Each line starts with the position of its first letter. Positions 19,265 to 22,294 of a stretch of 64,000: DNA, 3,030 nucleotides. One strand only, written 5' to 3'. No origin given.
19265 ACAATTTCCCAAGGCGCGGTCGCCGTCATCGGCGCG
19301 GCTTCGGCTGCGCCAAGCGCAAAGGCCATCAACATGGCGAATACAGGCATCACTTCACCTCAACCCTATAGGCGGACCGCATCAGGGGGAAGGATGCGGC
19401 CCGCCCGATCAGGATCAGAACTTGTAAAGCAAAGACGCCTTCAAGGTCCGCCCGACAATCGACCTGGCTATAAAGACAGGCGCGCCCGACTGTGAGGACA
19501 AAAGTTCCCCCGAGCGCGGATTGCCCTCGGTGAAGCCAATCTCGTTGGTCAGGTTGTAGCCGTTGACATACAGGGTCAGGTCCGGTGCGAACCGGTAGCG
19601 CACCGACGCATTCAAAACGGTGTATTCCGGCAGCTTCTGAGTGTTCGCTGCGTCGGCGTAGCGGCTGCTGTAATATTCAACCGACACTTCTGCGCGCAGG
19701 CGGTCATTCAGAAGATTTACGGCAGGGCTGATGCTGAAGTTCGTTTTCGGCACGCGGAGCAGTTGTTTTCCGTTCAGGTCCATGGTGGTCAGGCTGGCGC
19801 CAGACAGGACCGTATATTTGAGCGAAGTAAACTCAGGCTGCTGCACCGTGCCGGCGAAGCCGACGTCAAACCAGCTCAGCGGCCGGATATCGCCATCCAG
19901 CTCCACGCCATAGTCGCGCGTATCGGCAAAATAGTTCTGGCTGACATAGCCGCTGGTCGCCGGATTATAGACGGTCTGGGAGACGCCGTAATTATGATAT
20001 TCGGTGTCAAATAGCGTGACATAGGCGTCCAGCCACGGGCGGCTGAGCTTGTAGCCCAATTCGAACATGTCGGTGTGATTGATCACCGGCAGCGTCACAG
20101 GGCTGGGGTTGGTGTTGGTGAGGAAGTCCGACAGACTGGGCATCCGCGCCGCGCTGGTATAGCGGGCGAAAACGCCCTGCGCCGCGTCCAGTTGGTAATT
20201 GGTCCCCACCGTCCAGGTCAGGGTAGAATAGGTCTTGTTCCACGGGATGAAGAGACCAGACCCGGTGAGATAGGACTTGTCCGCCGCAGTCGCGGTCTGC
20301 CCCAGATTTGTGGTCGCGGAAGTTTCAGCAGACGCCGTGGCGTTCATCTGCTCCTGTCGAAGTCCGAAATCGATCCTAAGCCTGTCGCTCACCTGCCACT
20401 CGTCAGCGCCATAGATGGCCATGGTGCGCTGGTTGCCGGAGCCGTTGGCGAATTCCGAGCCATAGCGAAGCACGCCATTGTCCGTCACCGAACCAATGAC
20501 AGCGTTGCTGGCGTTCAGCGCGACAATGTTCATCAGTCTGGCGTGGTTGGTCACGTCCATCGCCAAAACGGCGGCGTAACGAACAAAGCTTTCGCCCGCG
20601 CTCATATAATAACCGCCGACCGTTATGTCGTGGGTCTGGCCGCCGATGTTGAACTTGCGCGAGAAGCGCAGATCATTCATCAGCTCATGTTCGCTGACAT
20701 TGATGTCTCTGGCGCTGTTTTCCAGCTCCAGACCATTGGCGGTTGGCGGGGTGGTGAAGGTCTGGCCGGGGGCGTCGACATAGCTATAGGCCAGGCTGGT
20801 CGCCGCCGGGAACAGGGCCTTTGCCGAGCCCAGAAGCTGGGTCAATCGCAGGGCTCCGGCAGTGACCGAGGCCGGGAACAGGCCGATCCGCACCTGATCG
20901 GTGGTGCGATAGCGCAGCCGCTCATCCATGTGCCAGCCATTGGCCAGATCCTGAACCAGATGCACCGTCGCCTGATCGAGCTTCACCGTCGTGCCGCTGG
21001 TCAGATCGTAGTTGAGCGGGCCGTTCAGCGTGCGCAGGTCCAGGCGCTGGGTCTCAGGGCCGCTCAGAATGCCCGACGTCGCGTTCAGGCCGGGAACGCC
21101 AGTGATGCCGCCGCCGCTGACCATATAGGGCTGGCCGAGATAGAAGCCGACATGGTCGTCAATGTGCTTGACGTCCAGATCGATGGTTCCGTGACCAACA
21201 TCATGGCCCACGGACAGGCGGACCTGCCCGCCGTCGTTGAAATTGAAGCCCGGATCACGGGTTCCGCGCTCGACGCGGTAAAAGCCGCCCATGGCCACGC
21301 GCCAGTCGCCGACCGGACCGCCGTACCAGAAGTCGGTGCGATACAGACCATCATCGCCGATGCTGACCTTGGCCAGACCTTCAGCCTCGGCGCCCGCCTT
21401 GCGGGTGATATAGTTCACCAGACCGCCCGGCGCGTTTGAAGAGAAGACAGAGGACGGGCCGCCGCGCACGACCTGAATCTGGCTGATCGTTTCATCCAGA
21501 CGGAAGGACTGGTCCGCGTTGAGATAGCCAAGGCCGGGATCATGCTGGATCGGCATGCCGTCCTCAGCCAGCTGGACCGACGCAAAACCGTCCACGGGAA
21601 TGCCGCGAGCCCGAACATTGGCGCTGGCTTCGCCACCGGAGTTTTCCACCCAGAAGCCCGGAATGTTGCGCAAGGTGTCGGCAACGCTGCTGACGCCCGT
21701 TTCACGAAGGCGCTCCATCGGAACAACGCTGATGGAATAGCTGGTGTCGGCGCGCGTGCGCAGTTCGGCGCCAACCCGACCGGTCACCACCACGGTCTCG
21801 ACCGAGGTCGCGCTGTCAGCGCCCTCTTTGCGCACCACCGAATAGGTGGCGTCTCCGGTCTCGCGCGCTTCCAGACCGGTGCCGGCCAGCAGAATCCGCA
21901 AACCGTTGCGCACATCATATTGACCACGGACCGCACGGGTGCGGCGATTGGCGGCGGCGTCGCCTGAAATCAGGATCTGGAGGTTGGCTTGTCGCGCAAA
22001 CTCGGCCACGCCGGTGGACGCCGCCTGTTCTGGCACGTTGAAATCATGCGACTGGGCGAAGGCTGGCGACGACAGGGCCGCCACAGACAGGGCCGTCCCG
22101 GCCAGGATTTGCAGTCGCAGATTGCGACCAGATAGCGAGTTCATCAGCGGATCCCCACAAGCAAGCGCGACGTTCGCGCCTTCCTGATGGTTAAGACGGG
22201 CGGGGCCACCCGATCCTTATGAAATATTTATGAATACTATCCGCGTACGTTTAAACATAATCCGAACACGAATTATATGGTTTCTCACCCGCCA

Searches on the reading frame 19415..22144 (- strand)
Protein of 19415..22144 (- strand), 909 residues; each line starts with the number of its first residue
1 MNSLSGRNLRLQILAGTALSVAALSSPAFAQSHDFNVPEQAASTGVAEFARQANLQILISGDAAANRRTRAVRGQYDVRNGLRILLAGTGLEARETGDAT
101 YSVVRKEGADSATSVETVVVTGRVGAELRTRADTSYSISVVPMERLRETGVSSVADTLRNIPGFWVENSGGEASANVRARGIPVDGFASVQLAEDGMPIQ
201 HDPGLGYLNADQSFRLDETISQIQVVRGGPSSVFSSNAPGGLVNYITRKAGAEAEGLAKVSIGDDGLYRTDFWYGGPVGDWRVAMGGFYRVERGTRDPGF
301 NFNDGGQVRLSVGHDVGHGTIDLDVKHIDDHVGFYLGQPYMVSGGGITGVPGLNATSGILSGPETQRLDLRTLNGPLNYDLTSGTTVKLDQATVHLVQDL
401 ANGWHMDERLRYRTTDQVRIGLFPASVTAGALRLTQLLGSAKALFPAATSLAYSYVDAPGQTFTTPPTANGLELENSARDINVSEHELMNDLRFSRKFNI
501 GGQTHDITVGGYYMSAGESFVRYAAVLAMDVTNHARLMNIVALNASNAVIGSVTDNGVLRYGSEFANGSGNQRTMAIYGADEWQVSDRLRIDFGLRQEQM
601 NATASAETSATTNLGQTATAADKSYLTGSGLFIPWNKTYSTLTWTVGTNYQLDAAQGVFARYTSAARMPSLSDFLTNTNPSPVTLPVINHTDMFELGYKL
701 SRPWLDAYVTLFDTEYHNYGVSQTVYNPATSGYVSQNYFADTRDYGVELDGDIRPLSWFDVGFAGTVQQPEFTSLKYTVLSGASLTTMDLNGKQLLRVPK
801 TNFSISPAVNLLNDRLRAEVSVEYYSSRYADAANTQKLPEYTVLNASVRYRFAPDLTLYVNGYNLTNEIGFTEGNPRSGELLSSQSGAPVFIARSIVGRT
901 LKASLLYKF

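Call 76: search_protein_families(library=pfam, proteins=[window:19415-22144:-], max_evalue=0.00001)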
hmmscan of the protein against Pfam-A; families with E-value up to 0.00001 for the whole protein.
window:19415-22144:- (909 aa): 3 families
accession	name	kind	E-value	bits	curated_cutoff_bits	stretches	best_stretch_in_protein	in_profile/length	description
PF00593.30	TonB_dep_Rec_b-barrel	-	2.1e-32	114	27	1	388-865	59-436/436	TonB dependent receptor-like, beta-barrel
PF07715.20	Plug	-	2.4e-17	63.8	23.9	1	132-241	3-106/107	TonB-dependent Receptor Plug Domain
PF07660.19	STN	-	4.2e-09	36.5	28.4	1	55-106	1-52/52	Secretin and TonB N terminus short domain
